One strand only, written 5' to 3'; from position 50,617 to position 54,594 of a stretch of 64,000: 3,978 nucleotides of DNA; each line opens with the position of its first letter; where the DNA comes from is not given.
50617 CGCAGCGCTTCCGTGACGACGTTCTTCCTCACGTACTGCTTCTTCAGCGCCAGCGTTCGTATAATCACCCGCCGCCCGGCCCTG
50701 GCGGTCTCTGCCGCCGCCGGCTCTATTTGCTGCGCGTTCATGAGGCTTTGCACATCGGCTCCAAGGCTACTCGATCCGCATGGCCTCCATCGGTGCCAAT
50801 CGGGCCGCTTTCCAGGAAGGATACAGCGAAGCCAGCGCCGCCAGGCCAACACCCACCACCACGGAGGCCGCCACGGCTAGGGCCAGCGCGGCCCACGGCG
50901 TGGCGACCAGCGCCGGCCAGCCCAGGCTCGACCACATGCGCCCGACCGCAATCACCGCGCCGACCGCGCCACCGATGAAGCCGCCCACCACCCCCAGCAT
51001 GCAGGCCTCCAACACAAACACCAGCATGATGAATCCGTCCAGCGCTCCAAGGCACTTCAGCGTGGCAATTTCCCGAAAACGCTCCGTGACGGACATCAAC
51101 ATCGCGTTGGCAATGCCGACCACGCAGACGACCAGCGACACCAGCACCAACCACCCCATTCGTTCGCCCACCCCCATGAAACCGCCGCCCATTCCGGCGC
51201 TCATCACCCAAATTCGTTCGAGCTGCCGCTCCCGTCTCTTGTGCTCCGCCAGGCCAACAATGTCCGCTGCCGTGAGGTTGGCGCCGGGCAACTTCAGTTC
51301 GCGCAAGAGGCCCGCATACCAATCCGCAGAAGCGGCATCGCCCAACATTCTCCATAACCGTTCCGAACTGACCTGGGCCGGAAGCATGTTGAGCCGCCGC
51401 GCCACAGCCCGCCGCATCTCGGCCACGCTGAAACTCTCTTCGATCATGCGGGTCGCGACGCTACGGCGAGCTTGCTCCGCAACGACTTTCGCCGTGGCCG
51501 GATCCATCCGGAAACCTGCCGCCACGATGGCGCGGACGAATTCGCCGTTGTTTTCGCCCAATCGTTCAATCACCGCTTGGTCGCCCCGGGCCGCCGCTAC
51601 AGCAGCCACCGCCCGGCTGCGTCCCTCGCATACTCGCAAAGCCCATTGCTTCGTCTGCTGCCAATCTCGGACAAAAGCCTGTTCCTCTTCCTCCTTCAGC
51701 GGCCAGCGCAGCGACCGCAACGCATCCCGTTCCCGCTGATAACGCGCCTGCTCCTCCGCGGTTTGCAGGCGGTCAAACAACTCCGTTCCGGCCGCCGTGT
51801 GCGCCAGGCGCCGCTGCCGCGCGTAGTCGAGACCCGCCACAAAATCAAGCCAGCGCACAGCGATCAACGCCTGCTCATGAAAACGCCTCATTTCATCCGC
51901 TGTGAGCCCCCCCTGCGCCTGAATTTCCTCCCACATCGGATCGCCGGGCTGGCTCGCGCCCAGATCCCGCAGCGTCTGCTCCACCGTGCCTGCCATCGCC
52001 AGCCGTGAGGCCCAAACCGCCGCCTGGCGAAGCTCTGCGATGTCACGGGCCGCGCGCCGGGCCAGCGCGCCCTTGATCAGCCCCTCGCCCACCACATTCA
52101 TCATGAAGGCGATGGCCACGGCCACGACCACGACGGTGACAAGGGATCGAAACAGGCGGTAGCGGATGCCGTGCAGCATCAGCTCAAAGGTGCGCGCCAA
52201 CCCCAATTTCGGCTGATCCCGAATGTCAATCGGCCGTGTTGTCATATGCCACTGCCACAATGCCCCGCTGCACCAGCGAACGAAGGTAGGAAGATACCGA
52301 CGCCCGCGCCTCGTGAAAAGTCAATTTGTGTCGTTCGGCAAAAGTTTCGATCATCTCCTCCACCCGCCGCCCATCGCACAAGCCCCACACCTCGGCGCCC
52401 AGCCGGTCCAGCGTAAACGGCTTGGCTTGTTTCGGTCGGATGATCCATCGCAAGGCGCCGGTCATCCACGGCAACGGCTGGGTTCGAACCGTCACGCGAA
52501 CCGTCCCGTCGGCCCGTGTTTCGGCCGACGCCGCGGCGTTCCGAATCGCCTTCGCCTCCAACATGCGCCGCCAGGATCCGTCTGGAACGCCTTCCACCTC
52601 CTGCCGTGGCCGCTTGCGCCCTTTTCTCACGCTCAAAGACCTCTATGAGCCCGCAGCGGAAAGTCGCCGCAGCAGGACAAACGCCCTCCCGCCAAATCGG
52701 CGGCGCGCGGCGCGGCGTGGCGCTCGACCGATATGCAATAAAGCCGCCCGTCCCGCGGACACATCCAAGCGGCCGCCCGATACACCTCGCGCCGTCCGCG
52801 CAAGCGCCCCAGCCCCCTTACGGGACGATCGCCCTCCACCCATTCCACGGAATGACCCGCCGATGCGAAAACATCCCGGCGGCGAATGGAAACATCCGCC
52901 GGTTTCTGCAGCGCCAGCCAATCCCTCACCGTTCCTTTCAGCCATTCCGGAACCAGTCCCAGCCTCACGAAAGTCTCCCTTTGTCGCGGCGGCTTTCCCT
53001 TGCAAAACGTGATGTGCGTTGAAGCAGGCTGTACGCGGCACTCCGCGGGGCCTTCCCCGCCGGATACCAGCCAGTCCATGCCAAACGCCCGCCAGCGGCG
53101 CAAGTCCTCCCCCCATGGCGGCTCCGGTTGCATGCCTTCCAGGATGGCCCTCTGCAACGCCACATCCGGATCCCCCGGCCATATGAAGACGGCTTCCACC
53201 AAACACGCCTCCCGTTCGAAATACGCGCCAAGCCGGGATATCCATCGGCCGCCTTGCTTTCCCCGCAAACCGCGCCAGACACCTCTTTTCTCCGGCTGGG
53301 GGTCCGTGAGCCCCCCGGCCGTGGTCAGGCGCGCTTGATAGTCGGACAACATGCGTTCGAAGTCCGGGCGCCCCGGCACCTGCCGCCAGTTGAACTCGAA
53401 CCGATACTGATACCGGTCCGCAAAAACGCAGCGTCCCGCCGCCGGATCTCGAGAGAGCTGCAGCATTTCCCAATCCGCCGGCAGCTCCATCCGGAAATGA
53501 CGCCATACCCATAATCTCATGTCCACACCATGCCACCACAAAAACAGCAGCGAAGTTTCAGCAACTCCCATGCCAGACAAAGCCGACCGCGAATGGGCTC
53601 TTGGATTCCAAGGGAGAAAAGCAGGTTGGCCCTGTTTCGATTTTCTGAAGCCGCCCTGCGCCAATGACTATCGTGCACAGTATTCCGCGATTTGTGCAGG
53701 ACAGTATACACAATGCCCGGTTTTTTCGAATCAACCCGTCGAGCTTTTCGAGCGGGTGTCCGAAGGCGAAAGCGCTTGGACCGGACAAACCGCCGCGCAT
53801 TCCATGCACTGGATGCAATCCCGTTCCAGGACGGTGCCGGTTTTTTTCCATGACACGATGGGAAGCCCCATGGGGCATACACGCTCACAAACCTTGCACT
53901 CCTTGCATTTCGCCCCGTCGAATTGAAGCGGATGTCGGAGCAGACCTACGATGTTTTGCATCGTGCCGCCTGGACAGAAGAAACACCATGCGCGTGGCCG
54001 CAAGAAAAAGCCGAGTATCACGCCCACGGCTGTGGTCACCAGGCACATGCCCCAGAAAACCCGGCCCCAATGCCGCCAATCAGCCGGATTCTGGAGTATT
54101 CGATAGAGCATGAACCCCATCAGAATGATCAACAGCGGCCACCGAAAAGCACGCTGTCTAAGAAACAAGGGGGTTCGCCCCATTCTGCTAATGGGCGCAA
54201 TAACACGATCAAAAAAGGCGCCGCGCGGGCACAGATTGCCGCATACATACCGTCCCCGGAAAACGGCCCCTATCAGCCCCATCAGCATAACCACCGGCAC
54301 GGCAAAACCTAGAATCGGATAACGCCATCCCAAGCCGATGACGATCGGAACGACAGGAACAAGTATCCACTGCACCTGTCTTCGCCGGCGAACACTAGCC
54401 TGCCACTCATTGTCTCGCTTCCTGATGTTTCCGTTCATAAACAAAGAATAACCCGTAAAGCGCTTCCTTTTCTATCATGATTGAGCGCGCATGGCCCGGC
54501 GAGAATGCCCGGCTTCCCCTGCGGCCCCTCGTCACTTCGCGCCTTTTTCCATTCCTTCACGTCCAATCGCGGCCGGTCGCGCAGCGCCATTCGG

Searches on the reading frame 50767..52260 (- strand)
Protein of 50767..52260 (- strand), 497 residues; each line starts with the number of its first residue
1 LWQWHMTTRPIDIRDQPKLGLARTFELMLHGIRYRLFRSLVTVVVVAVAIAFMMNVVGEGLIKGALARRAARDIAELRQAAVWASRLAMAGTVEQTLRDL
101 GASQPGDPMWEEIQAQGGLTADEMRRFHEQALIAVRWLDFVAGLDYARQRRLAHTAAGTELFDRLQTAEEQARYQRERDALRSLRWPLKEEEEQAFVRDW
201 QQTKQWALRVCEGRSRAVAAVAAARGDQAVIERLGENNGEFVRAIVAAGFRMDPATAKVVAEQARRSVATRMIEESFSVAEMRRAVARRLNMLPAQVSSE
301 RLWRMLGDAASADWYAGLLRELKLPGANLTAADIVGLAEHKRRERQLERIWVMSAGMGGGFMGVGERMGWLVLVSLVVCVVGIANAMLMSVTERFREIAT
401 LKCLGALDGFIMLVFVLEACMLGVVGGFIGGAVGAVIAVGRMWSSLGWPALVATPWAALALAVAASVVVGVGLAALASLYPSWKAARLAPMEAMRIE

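Call 22: search_protein_families(library=pfam, proteins=[window:50767-52260:-], max_evalue=0.01)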
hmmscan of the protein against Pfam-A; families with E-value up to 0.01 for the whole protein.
window:50767-52260:- (497 aa): 1 family
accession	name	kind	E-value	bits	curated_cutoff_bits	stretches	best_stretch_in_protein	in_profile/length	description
PF02687.27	FtsX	-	1.3e-14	54.7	25.5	1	372-488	4-118/120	FtsX-like permease C-terminal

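Call 49: search_protein_families(library=ncbifam, proteins=[window:50767-52260:-], max_evalue=0.001)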
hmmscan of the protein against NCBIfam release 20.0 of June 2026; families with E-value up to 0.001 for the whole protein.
window:50767-52260:- (497 aa): 10 families
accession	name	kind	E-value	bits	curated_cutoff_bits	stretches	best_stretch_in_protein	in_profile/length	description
NF007826.0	PRK10535.1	equivalog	1.4e-11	43.4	966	1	372-495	529-646/648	macrolide ABC transporter ATP-binding protein/permease MacB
TIGR02212.1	lolCE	equivalog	3.9e-11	42.5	362.45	1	371-497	272-411/411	lipoprotein-releasing ABC transporter permease subunit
NF008076.0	PRK10814.1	exception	5.9e-10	38.7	473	1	368-497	267-399/399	lipoprotein-releasing ABC transporter permease subunit LolC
TIGR03434.1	ADOP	subfamily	4.2e-08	31.8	622.3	1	369-497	682-803/803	ADOP family duplicated permease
NF038347.1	FtsX_Gpos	exception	9e-07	28.5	225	1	370-431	172-234/296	permease-like cell division protein FtsX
NF008357.0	PRK11146.1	exception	8.8e-06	24.8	439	1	372-439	277-343/414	lipoprotein-releasing ABC transporter permease subunit LolE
TIGR02213.1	lolE_release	exception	1.2e-05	24.4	540.35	1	371-439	273-340/411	lipoprotein-releasing ABC transporter permease subunit LolE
NF038346.1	FtsX_actino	exception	5.5e-05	22.7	250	1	371-479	186-299/308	permease-like cell division protein FtsX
TIGR00439.2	FtsX_Gneg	equivalog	0.00016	21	255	1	361-478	162-283/292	permease-like cell division protein FtsX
TIGR01185.1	devC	equivalog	0.00093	18.3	290.35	0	347-462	246-354/380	ABC transporter permease DevC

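Call 77: search_solved_structures(query=A7, max_evalue=1)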
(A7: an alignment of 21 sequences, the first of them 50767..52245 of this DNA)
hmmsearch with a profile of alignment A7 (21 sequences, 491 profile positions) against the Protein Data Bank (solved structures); distinct sequences matched with E-value up to 1: 46.
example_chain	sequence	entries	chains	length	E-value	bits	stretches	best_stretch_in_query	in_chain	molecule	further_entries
5xu1_M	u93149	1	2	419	3e-19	72.3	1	325-491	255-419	ABC transporter permeae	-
5lil_A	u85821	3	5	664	3.3e-18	68.8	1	350-488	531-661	Macrolide export ATP-binding/permease protein MacB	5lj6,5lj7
9w37_A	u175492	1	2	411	3.3e-18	68.8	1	356-491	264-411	LolF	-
9w35_A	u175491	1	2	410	1e-17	67.2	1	356-489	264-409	LolF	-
9w2w_A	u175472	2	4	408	1.7e-16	63.1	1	356-488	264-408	LolF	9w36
5gko_A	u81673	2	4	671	3.8e-16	62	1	326-488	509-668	Macrolide export ATP-binding/permease protein MacB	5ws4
5nik_J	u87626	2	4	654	1.2e-15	60.3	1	361-488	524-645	Macrolide export ATP-binding/permease protein MacB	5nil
9o9x_C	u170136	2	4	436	4.8e-12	48.5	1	365-489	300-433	ABC transporter permease YtrF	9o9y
7arh_C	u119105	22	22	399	5.9e-12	48.2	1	362-491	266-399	Lipoprotein-releasing ABC transporter permease subunit LolC | Lipo-releasing system transmembrane protein lolC | Lipoprotein-releasing system transmembrane prot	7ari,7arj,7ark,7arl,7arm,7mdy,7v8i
7mdx_A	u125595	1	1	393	8.3e-10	41.1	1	362-485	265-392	Lipoprotein-releasing system transmembrane protein LolC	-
7arh_E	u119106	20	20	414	2.2e-07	33.1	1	356-484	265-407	Lipoprotein-releasing system transmembrane protein LolE | Lipoprotein transporter subunit LolE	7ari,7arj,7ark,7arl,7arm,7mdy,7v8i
7mdx_B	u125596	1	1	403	4.4e-07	32.1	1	328-484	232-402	Lipoprotein-releasing system transmembrane protein LolE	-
9rli_E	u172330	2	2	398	9.4e-07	31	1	364-484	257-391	Lipoprotein-releasing system transmembrane protein LolE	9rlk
9jo8_A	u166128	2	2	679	0.00066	21.6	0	305-347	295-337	TALE repeat protein targeting mitochondiral ND1-L gene. | TALE repeat protein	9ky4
4osq_A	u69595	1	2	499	0.0025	19.7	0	304-347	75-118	Hax3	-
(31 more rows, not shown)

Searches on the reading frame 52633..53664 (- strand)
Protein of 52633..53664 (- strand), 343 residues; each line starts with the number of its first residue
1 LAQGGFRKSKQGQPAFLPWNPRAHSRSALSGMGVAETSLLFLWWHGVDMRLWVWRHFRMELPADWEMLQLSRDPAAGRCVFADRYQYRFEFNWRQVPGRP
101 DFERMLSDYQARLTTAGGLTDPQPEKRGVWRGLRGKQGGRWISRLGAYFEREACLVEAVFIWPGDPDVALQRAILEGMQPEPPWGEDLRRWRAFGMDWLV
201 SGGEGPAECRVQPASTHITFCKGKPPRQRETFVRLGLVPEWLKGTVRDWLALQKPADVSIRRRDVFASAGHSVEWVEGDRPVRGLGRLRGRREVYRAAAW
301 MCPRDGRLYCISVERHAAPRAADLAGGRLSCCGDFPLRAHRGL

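Call 22: search_protein_families(library=pfam, proteins=[window:52633-53664:-], max_evalue=0.01)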
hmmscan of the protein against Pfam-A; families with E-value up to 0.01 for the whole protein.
window:52633-53664:- (343 aa): 0 families

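Call 49: search_protein_families(library=ncbifam, proteins=[window:52633-53664:-], max_evalue=0.001)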
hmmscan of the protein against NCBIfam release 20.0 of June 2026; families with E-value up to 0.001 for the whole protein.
window:52633-53664:- (343 aa): 0 families

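Call 78: search_solved_structures(query=A8, max_evalue=10)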
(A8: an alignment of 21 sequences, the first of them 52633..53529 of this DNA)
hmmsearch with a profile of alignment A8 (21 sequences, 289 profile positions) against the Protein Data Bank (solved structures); distinct sequences matched with E-value up to 10: 0.

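Call 79: search_protein_families(library=pfam, alignment_id=A8, max_evalue=0.1)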
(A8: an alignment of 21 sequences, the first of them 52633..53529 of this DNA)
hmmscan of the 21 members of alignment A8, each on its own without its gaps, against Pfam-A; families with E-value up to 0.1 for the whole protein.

A. member 1, window:52633-53529:- (298 aa): 0 families

B. families by the number of members that match (of 21 scanned): 0 families

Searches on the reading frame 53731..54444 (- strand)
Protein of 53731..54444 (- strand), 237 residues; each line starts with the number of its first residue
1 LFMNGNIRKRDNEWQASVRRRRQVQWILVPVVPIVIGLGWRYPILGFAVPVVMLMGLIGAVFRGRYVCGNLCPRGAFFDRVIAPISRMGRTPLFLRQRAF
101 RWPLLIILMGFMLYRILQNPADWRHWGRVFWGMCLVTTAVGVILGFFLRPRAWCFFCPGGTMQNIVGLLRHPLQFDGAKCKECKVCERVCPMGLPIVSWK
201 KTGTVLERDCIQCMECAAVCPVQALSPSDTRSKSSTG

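Call 22: search_protein_families(library=pfam, proteins=[window:53731-54444:-], max_evalue=0.01)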
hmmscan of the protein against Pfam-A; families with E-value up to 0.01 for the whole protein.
window:53731-54444:- (237 aa): 12 families
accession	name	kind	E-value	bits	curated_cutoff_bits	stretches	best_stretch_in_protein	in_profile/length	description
PF12801.12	Fer4_5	-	4.3e-10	39.9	22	2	46-79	2-35/48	4Fe-4S binding domain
PF00037.32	Fer4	-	1.6e-09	37.6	21.1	2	207-225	5-23/24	4Fe-4S binding domain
PF13187.11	Fer4_9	-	1.3e-08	35.1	27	1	179-224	1-51/52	4Fe-4S dicluster domain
PF12837.12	Fer4_6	-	1.9e-08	34.3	25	2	210-225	9-24/24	4Fe-4S binding domain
PF12838.12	Fer4_7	-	4.4e-08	33.9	27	2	179-224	1-52/52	4Fe-4S dicluster domain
PF13237.11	Fer4_10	-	7.2e-07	29.5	25.5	1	175-221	4-53/53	4Fe-4S dicluster domain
PF14697.11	Fer4_21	-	5.2e-06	26.9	35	2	156-192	17-53/59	4Fe-4S dicluster domain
PF13534.11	Fer4_17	-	1e-05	26.4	22.2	0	179-194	45-60/61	4Fe-4S dicluster domain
PF13484.11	Fer4_16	-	1.6e-05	26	30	1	210-228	2-20/66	4Fe-4S double cluster binding domain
PF13183.11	Fer4_8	-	0.00093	20.1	27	0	209-224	4-19/68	4Fe-4S dicluster domain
PF12800.12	Fer4_4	-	0.0021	18.7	24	0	210-222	4-16/17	4Fe-4S binding domain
PF12797.12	Fer4_2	-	0.0067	16.8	24.5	0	176-191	6-21/22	4Fe-4S binding domain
